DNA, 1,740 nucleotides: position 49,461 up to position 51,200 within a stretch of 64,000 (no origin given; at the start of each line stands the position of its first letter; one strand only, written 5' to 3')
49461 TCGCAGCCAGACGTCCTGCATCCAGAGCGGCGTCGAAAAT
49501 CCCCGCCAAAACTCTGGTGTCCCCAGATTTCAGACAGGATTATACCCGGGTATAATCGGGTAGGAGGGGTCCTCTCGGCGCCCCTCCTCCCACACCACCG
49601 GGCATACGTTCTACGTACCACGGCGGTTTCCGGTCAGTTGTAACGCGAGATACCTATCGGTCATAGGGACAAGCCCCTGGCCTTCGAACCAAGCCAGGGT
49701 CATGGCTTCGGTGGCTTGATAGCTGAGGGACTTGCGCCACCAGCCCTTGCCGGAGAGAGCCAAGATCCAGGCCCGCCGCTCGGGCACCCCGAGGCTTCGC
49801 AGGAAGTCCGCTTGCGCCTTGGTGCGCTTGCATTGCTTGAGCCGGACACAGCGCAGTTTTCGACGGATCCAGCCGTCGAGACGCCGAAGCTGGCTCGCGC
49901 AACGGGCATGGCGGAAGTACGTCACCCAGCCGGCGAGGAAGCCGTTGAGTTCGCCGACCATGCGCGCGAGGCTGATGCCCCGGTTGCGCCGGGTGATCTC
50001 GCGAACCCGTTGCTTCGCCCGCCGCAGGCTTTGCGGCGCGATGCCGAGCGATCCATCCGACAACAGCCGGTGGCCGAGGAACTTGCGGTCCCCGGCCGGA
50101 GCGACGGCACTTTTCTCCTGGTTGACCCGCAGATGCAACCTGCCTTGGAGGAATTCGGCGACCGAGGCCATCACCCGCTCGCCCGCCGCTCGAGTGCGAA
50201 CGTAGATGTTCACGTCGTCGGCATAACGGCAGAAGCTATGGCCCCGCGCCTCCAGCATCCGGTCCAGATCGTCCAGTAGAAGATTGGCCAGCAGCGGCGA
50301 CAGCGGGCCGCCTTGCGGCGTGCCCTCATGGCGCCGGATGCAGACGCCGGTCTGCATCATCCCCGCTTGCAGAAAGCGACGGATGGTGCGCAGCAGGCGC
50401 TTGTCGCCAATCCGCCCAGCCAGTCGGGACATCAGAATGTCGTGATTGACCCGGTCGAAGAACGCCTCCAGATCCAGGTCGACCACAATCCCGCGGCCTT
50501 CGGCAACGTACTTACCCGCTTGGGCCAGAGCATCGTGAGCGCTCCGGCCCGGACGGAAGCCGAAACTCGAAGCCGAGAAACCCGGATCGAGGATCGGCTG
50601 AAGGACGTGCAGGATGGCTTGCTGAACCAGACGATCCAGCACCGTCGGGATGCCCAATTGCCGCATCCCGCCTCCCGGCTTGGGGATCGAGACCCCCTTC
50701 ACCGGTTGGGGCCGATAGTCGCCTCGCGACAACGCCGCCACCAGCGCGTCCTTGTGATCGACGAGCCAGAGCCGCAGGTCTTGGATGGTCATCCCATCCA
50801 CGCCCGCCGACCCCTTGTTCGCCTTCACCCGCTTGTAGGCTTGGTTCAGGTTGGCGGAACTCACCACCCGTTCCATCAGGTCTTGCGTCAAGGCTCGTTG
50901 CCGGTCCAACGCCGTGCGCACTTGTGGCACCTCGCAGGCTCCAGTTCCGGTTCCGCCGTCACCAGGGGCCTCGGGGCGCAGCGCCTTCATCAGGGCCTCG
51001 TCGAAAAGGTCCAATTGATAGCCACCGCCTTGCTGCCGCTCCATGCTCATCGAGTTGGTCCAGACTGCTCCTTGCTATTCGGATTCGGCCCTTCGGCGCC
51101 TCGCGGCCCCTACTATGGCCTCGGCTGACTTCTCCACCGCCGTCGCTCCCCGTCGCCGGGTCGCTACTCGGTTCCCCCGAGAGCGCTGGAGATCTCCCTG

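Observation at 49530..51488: Group II intron (IIC-like) inserted immediately after a rho-independent terminator hairpin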

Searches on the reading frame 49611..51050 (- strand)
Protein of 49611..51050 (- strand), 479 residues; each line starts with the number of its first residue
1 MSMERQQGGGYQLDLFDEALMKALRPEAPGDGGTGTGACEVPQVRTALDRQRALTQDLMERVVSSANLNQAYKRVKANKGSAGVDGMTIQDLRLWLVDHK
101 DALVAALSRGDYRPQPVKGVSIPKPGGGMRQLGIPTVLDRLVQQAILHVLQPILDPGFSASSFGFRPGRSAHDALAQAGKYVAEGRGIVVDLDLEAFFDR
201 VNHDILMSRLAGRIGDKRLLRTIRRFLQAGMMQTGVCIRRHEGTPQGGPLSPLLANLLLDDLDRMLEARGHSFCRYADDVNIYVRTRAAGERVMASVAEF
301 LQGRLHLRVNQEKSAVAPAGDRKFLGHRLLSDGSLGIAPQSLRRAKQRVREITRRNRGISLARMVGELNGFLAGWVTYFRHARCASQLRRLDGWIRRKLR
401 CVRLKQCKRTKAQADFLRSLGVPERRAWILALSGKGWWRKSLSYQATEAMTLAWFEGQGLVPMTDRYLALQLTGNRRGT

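Call 5: search_protein_families(library=pfam, proteins=[window:49611-51050:-], max_evalue=0.01)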
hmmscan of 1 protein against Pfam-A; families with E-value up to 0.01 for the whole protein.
window:49611-51050:- (479 aa): 2 families
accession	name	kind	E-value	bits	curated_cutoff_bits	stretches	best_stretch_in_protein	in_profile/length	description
PF00078.32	RVT_1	-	1.2e-38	133.3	29.6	1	122-329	1-205/205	Reverse transcriptase (RNA-dependent DNA polymerase)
PF08388.16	GIIM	-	2.2e-17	63.2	23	1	343-414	2-73/80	Group II intron, maturase-specific domain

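Call 6: search_protein_families(library=ncbifam, proteins=[window:49611-51050:-], max_evalue=0.01)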
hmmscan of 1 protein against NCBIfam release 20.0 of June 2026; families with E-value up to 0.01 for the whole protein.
window:49611-51050:- (479 aa): 7 families
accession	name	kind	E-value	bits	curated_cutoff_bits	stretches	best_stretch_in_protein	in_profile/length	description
TIGR04416.1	group_II_RT_mat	equivalog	4e-118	394.6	300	1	66-406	2-352/353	group II intron reverse transcriptase/maturase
NF038233.2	retron_St85_RT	exception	4e-20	72.3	235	1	115-372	23-270/289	retron St85 family RNA-directed DNA polymerase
NF041746.1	Drt2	equivalog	1.3e-12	47.7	390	1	240-316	220-298/416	antiviral reverse transcriptase Drt2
NF041747.1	Drt3a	equivalog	1.8e-10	40.7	200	1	189-317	113-238/412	antiviral reverse transcriptase Drt3a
NF042941.1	Retron_TIR_antiphage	equivalog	2.4e-10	39.8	600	1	118-298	30-198/464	TIR domain-containing anti-phage reverse transcriptase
NF038237.1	retron_Ec67_fus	exception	3.7e-10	38.9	450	1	121-294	41-215/572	retron Ec67 family RNA-directed DNA polymerase/endonuclease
NF041749.1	Drt4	equivalog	4.3e-06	26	450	1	242-317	193-267/489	antiviral reverse transcriptase Drt4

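Call 9: search_solved_structures(query=window:49611-51050:-, max_evalue=0.001, show_alignments=1)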
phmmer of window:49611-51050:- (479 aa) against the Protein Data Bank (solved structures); distinct sequences matched with E-value up to 0.001: 22.
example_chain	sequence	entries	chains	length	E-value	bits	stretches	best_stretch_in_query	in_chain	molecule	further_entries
6ar1_A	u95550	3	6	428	1.1e-132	446.2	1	58-471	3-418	GsI-IIC RT | Trt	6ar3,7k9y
7uim_D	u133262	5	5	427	4.6e-84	285.9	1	55-468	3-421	Group II intron reverse transcriptase/maturase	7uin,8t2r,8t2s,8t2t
5hhj_A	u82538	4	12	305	2.2e-70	240.8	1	50-332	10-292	Retron-type reverse transcriptase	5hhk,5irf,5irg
5hhl_A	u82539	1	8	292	6e-70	239.4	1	55-328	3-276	Retron-type reverse transcriptase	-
6me0_C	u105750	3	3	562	1.3e-38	136.1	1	71-399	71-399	Maturase reverse transcriptase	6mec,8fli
5g2x_C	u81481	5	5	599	1.6e-32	116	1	71-267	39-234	GROUP II INTRON-ENCODED PROTEIN LTRA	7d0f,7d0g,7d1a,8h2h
7kft_D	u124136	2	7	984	3.8e-29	104.9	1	100-340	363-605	Cas6-RT-Cas1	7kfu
9d5x_A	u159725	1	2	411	7.6e-14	54.4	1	97-281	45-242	Group II intron-like 4 reverse transcriptase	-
9d4s_A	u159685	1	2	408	7.8e-14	54.4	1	98-281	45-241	Group II intron-like 4 reverse transcriptase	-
8ub7_A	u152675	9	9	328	1.6e-13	53.4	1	57-375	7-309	Reverse transcriptase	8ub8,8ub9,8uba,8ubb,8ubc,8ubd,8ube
9ioa_A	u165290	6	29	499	7.6e-13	51.1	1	111-335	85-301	RNA-dependent DNA polymerase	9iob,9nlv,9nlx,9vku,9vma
9n69_E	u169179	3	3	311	8.3e-11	44.4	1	113-371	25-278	RNA-directed DNA polymerase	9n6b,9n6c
8bgj_A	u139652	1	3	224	3.1e-10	42.5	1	160-326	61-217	RNA-directed DNA polymerase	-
9i2f_C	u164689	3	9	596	1.6e-08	36.8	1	120-285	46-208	Retron Ec67 protein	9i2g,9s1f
9lm3_A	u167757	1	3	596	1.6e-08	36.8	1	120-285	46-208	Retron Ec67 protein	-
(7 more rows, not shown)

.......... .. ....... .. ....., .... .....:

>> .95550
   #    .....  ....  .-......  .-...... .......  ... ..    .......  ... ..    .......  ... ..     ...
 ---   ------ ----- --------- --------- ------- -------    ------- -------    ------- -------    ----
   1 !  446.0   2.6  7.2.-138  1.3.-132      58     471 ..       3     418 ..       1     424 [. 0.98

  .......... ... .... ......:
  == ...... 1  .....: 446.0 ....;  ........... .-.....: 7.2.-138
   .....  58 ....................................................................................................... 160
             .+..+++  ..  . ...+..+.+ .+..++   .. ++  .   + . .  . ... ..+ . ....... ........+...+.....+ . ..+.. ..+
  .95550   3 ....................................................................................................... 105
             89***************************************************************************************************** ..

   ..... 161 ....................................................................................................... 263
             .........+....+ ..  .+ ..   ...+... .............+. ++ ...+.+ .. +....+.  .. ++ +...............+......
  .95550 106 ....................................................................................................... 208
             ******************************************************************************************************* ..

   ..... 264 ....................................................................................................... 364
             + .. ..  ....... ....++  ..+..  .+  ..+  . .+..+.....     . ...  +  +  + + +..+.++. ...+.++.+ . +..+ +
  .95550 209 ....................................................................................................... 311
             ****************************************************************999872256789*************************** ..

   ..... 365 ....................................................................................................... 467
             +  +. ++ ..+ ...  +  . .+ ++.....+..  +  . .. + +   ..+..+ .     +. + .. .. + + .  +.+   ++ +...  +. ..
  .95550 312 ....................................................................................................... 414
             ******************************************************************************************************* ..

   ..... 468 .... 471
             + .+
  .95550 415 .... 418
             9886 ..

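Call 14: find_homologous_proteins(query=window:49611-51050:-, max_evalue=1e-30)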
Query window:49611-51050:- (479 aa): 8000 proteins with E <= 1e-30 among 8000 candidates; the best 120 are listed.
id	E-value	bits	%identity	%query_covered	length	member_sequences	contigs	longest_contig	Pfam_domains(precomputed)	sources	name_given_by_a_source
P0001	0.0e+0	1070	100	100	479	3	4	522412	PF00078.33,PF08388.17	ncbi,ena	-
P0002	7.6e-283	956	89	100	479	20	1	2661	PF00078.33,PF08388.17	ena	-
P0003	2.5e-271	918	86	100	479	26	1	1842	PF00078.33,PF08388.17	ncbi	-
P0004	3.0e-271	918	86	100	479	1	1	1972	PF00078.33,PF08388.17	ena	-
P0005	2.7e-266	902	84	100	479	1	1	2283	PF00078.33,PF08388.17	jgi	jgi:RNA-directed DNA polymerase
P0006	4.1e-265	898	83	100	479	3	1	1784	PF00078.33,PF08388.17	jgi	jgi:RNA-directed DNA polymerase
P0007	1.3e-264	896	84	100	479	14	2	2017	PF00078.33,PF08388.17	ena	-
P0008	2.4e-264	895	83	100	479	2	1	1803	PF00078.33,PF08388.17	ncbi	-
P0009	1.4e-263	893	82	100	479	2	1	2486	PF00078.33,PF08388.17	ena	-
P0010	9.4e-263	890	82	100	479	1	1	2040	PF00078.33,PF08388.17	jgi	jgi:RNA-directed DNA polymerase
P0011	4.5e-260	881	81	100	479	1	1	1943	PF00078.33,PF08388.17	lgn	-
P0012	6.4e-260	881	82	100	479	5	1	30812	PF00078.33,PF08388.17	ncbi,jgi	jgi:RNA-directed DNA polymerase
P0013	2.5e-259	879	82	100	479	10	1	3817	PF00078.33,PF08388.17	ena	-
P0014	4.1e-259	878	82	100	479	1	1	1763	PF00078.33,PF08388.17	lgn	-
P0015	5.2e-259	878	81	100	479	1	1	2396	PF00078.33,PF08388.17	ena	-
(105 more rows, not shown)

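Call 15: find_related_loci(query=window:49611-51050:-, collection=genome_contigs, flank=3000)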
Query window:49611-51050:- (479 aa) in genome_contigs; peptide patterns used: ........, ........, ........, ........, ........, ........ (x = any residue, [..] = any of these).
150 stretches matched a pattern; 98 encode a relative of the query (tblastn E <= 1e-3); the best 80 are kept; 80 distinct loci.
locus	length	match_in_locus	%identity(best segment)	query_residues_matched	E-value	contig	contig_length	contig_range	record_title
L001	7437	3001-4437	89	1-479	0e+0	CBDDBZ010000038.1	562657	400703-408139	MAG: Alphaproteobacteria bacterium isolate 82e3e997-94bf-4ed4-96a9-52cc9dd3c8b1 genome assembly, contig: contig_38, whol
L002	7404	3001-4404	89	12-479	0e+0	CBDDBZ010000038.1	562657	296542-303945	MAG: Alphaproteobacteria bacterium isolate 82e3e997-94bf-4ed4-96a9-52cc9dd3c8b1 genome assembly, contig: contig_38, whol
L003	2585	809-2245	78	1-479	0e+0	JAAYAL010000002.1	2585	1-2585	MAG: Gaiellales bacterium isolate AS06rmzACSIP_123 15677_AS06, whole genome shotgun sequence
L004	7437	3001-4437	79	1-479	0e+0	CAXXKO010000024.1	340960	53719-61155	MAG: Alphaproteobacteria bacterium isolate b7ace004-f1ae-41dc-b5a0-472d16b04695 genome assembly, contig: contig_24, whol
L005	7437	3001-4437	79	1-479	0e+0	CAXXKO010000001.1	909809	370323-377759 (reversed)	MAG: Alphaproteobacteria bacterium isolate b7ace004-f1ae-41dc-b5a0-472d16b04695 genome assembly, contig: contig_1, whole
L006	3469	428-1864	67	1-479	0e+0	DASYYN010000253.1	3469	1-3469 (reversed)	MAG TPA_asm: Acidobacteriaceae bacterium isolate SMAG_U6336 k141_63844, whole genome shotgun sequence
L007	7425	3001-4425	68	1-475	0e+0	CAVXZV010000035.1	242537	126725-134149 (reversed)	MAG: uncultured Alphaproteobacteria bacterium isolate MFD01223.bin.1.97 genome assembly, contig: contig_6593, whole geno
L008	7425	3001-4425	68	1-475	0e+0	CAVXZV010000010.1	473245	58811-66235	MAG: uncultured Alphaproteobacteria bacterium isolate MFD01223.bin.1.97 genome assembly, contig: contig_10630, whole gen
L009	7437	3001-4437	79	1-479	0e+0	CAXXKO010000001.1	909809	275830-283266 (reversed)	MAG: Alphaproteobacteria bacterium isolate b7ace004-f1ae-41dc-b5a0-472d16b04695 genome assembly, contig: contig_1, whole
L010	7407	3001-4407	71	1-471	0e+0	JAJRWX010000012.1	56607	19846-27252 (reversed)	MAG: Planctomycetota bacterium isolate Dive96_bin2.90 k141_393000, whole genome shotgun sequence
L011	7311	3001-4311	66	30-465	2e-172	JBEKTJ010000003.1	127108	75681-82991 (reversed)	MAG: Bryobacteraceae bacterium isolate SPRUCE 555 SPRUCE_555_3, whole genome shotgun sequence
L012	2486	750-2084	64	28-471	0e+0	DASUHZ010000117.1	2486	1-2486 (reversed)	MAG TPA_asm: Bryocella sp. isolate SMAG_U1447 k141_1097892, whole genome shotgun sequence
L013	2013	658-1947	64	43-471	2e-175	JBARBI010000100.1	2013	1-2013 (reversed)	MAG: Candidatus Sulfotelmatobacter sp. isolate MFD05764_ilm_asm_bin279 k127_3550420, whole genome shotgun sequence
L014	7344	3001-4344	62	25-471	2e-160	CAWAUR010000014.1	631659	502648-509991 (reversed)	MAG: Bryobacterales bacterium isolate MFD09567.bin.1.40 genome assembly, contig: contig_33545, whole genome shotgun sequ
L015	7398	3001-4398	63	1-466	1e-180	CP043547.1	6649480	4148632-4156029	Planctomycetales bacterium 10988 chromosome, complete genome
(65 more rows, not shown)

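Call 16: find_encoding_contigs(protein=P0001, flank=4000, max_places=10)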
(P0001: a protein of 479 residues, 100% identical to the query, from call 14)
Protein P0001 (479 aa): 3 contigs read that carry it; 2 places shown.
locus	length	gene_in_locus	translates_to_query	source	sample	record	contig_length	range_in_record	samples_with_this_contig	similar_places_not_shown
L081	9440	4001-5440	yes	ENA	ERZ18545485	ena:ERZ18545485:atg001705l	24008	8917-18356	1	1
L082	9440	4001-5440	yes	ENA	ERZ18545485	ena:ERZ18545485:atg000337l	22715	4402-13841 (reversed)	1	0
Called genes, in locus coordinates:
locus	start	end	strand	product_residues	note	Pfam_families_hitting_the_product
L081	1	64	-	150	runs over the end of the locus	PF10609:ParA, PF13614:AAA_31, PF01656:CbiA, PF09140:MipZ (faint)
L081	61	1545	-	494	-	PF03428:RP-C, PF11800:RP-C_C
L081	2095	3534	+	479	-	PF00078:RVT_1, PF08388:GIIM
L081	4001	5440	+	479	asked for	PF00078:RVT_1, PF08388:GIIM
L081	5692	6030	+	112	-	PF05163:DinB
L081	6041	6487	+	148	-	PF13669:Glyoxalase_4 (faint), PF00903:Glyoxalase, PF18029:Glyoxalase_6 (weak)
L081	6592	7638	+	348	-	PF15902:Sortilin-Vps10, PF02012:BNR (faint), PF15902:Sortilin-Vps10, PF25852:DUF6242_C (faint), PF14870:PSII_BNR (weak)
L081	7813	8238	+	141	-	-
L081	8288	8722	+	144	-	PF00254:FKBP_C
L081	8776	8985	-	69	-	PF00313:CSD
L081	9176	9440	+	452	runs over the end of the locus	PF05598:DUF772, PF01609:DDE_Tnp_1, PF13751:DDE_Tnp_1_6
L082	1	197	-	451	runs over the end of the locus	PF03428:RP-C, PF11800:RP-C_C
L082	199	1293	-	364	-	PF13808:DDE_Tnp_1_assoc, PF01609:DDE_Tnp_1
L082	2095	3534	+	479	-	PF00078:RVT_1, PF08388:GIIM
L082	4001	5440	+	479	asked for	PF00078:RVT_1, PF08388:GIIM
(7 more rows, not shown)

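Call 28: list_cluster_members(proteins=[P0001])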
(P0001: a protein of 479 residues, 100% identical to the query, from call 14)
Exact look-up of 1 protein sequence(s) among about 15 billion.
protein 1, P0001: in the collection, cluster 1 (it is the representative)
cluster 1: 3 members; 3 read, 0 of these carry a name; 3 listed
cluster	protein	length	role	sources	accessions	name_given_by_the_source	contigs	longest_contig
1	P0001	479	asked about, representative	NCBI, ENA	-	-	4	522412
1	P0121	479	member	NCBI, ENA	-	-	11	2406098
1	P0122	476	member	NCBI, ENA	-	-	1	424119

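Call 30: find_encoding_contigs(protein=P0121, flank=2500, max_places=10)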
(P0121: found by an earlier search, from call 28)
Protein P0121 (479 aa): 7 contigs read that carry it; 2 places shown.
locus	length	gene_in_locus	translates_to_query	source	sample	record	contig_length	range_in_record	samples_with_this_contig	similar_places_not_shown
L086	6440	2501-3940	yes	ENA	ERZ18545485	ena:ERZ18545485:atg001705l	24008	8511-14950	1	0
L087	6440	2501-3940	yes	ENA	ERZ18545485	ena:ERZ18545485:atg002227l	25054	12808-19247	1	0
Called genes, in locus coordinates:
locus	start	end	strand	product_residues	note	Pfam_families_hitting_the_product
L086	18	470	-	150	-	PF10609:ParA, PF13614:AAA_31, PF01656:CbiA, PF09140:MipZ (faint)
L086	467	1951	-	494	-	PF03428:RP-C, PF11800:RP-C_C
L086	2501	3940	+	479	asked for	PF00078:RVT_1, PF08388:GIIM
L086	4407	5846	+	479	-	PF00078:RVT_1, PF08388:GIIM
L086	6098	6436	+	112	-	PF05163:DinB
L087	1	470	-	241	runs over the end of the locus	PF01656:CbiA, PF09140:MipZ (faint), PF10609:ParA (weak), PF13614:AAA_31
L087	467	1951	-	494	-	PF03428:RP-C, PF11800:RP-C_C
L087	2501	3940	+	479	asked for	PF00078:RVT_1, PF08388:GIIM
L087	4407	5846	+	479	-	PF00078:RVT_1, PF08388:GIIM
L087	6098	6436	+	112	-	PF05163:DinB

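Call 31: find_encoding_contigs(protein=P0122, flank=2500, max_places=4)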
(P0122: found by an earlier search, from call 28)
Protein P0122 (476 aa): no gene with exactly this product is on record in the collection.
